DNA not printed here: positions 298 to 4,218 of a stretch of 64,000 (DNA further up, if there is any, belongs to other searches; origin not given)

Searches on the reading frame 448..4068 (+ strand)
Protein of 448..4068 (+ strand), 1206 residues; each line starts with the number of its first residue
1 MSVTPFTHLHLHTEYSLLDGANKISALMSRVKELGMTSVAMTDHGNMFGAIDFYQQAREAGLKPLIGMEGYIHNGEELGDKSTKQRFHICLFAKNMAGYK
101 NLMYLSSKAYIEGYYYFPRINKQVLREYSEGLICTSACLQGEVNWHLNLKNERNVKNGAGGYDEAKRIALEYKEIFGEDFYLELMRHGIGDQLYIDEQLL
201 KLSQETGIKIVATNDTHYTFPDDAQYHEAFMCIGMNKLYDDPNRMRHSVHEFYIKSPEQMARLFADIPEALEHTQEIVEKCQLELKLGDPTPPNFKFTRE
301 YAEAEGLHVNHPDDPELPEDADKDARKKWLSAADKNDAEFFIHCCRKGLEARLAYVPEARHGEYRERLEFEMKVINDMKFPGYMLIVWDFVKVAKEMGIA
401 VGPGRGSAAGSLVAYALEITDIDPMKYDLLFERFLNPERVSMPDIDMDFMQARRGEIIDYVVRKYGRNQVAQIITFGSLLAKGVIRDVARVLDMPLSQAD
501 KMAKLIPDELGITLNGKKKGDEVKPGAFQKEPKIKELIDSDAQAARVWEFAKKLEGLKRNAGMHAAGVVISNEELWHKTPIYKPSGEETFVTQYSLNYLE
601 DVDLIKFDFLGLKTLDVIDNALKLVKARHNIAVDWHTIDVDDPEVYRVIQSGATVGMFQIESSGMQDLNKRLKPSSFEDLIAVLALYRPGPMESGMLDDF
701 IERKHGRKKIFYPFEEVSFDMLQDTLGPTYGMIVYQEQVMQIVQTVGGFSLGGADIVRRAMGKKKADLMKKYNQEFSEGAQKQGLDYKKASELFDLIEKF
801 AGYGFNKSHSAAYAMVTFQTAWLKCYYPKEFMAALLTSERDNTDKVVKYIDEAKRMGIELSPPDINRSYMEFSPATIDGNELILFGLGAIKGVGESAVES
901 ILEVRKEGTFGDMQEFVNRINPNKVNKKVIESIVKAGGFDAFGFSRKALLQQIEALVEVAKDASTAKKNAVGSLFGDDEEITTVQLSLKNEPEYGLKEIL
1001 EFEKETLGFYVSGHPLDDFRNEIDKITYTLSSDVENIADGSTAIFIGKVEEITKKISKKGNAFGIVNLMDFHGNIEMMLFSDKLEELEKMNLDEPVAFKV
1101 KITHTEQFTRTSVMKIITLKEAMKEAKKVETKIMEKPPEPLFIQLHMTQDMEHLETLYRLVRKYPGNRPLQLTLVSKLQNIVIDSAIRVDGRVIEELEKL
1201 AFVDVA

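Call 103: search_protein_families(library=pfam, proteins=[window:448-4068:+], max_evalue=0.00001)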
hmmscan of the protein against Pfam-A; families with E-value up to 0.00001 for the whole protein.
window:448-4068:+ (1206 aa): 4 families
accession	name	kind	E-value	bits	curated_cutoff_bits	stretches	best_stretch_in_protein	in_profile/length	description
PF07733.18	DNA_pol3_alpha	-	8.1e-102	340.7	23.9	1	341-611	3-260/260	Bacterial DNA polymerase III alpha NTPase domain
PF17657.6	DNA_pol3_finger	-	5.7e-64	214.9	22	1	614-784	1-166/166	Bacterial DNA polymerase III alpha subunit finger domain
PF02811.25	PHP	-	1.5e-54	185.1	26.4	1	8-187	1-164/164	PHP domain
PF14579.12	HHH_6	-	2.8e-26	92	25.6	1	857-949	1-90/90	Helix-hairpin-helix motif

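Call 113: list_cluster_members(proteins=[window:448-4068:+, window:35177-37000:-, window:22852-23490:-, window:31558-32307:-, window:23496-24194:-])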
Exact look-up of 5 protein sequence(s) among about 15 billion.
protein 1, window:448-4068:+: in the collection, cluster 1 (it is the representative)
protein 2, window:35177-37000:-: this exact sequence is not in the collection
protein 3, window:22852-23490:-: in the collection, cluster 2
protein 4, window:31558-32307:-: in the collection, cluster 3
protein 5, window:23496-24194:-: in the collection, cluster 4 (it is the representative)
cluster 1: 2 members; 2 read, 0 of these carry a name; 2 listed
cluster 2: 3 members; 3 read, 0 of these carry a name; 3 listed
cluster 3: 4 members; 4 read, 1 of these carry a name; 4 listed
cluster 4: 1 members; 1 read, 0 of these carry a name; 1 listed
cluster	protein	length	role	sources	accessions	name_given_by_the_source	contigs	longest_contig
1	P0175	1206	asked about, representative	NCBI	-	-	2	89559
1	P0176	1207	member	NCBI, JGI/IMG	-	-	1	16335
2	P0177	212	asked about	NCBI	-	-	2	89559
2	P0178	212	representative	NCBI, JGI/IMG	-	-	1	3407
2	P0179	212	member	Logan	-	-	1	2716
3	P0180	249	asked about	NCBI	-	-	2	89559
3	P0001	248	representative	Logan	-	-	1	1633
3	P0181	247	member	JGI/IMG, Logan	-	curli biogenesis system outer membrane secretion channel CsgG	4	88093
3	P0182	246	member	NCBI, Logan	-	-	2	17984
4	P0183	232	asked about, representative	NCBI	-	-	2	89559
